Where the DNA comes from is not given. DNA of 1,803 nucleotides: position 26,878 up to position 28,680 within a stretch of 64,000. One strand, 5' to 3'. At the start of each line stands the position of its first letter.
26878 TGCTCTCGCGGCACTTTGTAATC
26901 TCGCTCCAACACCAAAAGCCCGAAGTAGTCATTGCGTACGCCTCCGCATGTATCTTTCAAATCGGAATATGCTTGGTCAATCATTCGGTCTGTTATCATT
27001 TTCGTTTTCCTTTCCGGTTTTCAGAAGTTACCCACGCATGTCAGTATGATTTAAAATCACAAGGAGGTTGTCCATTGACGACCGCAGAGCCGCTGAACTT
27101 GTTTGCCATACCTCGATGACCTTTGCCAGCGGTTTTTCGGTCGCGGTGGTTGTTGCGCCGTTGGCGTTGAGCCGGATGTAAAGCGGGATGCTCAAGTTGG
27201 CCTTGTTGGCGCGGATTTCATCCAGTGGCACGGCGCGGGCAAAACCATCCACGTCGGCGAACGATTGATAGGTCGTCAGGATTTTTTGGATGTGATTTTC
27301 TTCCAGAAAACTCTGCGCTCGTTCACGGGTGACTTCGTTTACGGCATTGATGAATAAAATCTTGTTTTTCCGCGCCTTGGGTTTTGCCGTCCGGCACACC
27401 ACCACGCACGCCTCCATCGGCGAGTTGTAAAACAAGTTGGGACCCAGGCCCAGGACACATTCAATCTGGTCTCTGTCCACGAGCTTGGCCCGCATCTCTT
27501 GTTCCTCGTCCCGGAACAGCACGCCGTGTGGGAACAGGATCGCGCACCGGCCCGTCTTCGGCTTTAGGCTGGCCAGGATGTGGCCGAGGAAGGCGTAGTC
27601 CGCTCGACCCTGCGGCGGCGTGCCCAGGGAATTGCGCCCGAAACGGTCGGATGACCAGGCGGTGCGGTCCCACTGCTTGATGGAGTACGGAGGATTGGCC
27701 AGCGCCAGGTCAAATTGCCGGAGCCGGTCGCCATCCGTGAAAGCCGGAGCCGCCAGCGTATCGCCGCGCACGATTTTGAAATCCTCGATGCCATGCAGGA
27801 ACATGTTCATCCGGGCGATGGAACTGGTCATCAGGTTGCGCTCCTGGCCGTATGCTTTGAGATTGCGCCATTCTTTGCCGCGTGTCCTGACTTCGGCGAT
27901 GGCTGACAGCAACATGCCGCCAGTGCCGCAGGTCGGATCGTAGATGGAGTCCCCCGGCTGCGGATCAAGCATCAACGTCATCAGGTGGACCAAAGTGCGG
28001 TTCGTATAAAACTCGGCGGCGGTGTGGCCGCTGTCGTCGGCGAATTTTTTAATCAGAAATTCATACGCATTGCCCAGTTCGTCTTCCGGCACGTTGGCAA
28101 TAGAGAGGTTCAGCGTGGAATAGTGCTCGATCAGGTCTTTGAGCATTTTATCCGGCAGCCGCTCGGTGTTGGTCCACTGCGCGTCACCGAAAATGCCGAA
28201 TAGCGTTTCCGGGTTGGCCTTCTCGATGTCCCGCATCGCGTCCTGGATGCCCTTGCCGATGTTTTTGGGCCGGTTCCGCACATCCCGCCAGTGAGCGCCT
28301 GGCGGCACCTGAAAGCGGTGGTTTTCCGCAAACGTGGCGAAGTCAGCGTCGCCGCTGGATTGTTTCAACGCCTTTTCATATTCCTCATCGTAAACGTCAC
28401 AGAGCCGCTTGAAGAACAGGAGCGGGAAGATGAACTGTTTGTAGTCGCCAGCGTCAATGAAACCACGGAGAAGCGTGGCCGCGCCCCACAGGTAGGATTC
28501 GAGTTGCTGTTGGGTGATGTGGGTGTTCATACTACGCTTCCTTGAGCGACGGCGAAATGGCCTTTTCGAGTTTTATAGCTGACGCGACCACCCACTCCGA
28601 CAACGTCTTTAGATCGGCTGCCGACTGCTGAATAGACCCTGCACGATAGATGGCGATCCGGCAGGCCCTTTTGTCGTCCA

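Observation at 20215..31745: Seven-gene type I R-M operon carrying three extra effector genes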

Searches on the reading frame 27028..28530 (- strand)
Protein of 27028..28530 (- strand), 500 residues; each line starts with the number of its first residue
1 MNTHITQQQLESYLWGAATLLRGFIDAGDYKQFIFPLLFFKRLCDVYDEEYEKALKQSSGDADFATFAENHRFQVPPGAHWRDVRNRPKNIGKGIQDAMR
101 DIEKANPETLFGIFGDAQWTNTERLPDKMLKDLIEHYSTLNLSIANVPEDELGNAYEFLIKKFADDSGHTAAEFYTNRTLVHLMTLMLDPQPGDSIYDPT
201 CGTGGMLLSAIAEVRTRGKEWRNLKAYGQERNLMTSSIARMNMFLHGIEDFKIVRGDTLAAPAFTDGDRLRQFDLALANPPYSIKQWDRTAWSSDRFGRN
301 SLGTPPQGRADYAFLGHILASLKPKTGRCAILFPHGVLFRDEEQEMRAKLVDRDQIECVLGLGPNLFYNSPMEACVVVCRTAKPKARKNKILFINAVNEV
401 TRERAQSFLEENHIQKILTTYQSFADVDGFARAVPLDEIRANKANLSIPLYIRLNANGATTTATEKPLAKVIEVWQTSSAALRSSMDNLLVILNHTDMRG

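Call 4: search_protein_families(library=pfam, proteins=[window:27028-28530:-], max_evalue=0.01)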
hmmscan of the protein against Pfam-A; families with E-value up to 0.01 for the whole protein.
window:27028-28530:- (500 aa): 4 families
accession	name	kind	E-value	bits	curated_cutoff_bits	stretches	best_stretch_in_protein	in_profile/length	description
PF02384.22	N6_Mtase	-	2.6e-86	290.2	20.4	1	149-453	3-304/311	N-6 DNA Methylase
PF12161.14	HsdM_N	-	2.7e-22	80.3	24.5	1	10-136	1-134/135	HsdM N-terminal domain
PF01170.24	UPF0020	-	7.3e-05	23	22.3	1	178-250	14-103/197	RMKL-like, methyltransferase domain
PF07669.17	Eco57I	-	0.0046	17.5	25.3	0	252-359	51-162/171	Eco57I restriction-modification methylase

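Call 5: search_protein_families(library=padloc, proteins=[window:27028-28530:-], max_evalue=0.01)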
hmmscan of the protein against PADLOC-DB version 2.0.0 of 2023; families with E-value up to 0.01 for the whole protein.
window:27028-28530:- (500 aa): 39 families (the best 25 are shown)
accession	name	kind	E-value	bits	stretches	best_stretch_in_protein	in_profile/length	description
PDLC03039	MTase_I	-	1.8e-252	837.6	1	5-495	2-492/708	Type I methyltransferase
PDLC03038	MTase_I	-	4.2e-246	817.1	1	4-490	3-490/896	Type I methyltransferase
PDLC03031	MTase_I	-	3.4e-110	367.6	1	4-452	2-484/834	Type I methyltransferase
PDLC03027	MTase_I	-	2.7e-97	325.2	1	5-454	3-439/810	Type I methyltransferase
PDLC03022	MTase_I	-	5.5e-93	310.8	1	5-453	1-475/857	Type I methyltransferase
PDLC03028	MTase_I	-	6.7e-76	254.3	1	8-471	727-1208/1236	Type I methyltransferase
PDLC03032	MTase_I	-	6.2e-65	217.8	1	7-453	5-440/1001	Type I methyltransferase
PDLC03019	MTase_I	-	1.5e-60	203.5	1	10-469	8-475/932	Type I methyltransferase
PDLC03029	MTase_I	-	7.9e-53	177.9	1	4-451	3-477/661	Type I methyltransferase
PDLC04134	mad2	-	4e-51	172.4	1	5-425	136-488/492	mads_2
PDLC03021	MTase_I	-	2.7e-49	166.3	1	37-490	33-486/491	Type I methyltransferase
PDLC03035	MTase_I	-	8.2e-49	164.7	1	3-401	3-407/653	Type I methyltransferase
PDLC03026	MTase_I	-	1.3e-43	147.9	1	7-423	3-399/487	Type I methyltransferase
PDLC03240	MTase_II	-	3.3e-40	136.4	1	9-472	7-482/511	Type II methyltransferase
PDLC03020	MTase_I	-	3.6e-40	136.3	2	150-369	163-393/410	Type I methyltransferase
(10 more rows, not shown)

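Call 18: search_protein_families(library=ncbifam, proteins=[window:27028-28530:-], max_evalue=0.001)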
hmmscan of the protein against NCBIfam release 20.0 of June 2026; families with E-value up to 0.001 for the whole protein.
window:27028-28530:- (500 aa): 6 families
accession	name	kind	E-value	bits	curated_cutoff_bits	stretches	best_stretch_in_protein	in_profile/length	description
TIGR00497.1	hsdM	equivalog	1.3e-58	199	242.75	1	122-456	149-490/515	type I restriction-modification system subunit M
NF047738.1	antiphage_MADS2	equivalog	2.8e-15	55.7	720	1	43-232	208-371/654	methylation-associated defense system DNA methyltransferase MAD2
TIGR03534.1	RF_mod_PrmC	equivalog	5.2e-07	29.4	199.1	1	179-282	75-166/253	peptide chain release factor N(5)-glutamine methyltransferase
NF033452.1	BREX_1_MTaseX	exception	6.3e-07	27.6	500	1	271-474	506-714/1210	BREX-1 system adenine-specific DNA-methyltransferase PglX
TIGR02987.1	met_A_Alw26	exception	0.00027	19.8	353.5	0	174-284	6-124/523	Alw26I/Eco31I/Esp3I family type II restriction adenine-specific DNA-methyltransferase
TIGR01177.1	TIGR01177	hypoth_equivalog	0.00032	20.1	316.55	0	191-284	181-260/330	TIGR01177 family methyltransferase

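Call 42: search_solved_structures(query=window:27028-28530:-, max_evalue=1e-20, show_alignments=2)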
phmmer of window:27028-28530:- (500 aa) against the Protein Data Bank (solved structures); distinct sequences matched with E-value up to 1e-20: 7.
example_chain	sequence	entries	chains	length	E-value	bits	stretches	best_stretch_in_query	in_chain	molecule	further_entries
7vru_B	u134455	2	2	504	2.3e-185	620.4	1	5-489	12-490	Site-specific DNA-methyltransferase (adenine-specific)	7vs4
7vru_A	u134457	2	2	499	7.8e-142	476.8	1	5-465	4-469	Site-specific DNA-methyltransferase (adenine-specific)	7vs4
3lkd_A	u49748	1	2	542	1.8e-58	201.9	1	4-492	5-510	Type I restriction-modification system methyltransferase subunit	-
7bst_D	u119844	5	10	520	4.2e-48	167.7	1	129-458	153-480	Type I restriction enzyme EcoR124II M protein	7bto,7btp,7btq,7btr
3khk_A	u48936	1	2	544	3.6e-42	148.2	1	88-424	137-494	Type I restriction-modification system methylation subunit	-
5ybb_A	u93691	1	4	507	3.6e-24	88.8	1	5-368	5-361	Type I restriction-modification system methyltransferase subunit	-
2okc_A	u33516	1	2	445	2.7e-23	85.9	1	150-446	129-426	Type I restriction enzyme StySJI M protein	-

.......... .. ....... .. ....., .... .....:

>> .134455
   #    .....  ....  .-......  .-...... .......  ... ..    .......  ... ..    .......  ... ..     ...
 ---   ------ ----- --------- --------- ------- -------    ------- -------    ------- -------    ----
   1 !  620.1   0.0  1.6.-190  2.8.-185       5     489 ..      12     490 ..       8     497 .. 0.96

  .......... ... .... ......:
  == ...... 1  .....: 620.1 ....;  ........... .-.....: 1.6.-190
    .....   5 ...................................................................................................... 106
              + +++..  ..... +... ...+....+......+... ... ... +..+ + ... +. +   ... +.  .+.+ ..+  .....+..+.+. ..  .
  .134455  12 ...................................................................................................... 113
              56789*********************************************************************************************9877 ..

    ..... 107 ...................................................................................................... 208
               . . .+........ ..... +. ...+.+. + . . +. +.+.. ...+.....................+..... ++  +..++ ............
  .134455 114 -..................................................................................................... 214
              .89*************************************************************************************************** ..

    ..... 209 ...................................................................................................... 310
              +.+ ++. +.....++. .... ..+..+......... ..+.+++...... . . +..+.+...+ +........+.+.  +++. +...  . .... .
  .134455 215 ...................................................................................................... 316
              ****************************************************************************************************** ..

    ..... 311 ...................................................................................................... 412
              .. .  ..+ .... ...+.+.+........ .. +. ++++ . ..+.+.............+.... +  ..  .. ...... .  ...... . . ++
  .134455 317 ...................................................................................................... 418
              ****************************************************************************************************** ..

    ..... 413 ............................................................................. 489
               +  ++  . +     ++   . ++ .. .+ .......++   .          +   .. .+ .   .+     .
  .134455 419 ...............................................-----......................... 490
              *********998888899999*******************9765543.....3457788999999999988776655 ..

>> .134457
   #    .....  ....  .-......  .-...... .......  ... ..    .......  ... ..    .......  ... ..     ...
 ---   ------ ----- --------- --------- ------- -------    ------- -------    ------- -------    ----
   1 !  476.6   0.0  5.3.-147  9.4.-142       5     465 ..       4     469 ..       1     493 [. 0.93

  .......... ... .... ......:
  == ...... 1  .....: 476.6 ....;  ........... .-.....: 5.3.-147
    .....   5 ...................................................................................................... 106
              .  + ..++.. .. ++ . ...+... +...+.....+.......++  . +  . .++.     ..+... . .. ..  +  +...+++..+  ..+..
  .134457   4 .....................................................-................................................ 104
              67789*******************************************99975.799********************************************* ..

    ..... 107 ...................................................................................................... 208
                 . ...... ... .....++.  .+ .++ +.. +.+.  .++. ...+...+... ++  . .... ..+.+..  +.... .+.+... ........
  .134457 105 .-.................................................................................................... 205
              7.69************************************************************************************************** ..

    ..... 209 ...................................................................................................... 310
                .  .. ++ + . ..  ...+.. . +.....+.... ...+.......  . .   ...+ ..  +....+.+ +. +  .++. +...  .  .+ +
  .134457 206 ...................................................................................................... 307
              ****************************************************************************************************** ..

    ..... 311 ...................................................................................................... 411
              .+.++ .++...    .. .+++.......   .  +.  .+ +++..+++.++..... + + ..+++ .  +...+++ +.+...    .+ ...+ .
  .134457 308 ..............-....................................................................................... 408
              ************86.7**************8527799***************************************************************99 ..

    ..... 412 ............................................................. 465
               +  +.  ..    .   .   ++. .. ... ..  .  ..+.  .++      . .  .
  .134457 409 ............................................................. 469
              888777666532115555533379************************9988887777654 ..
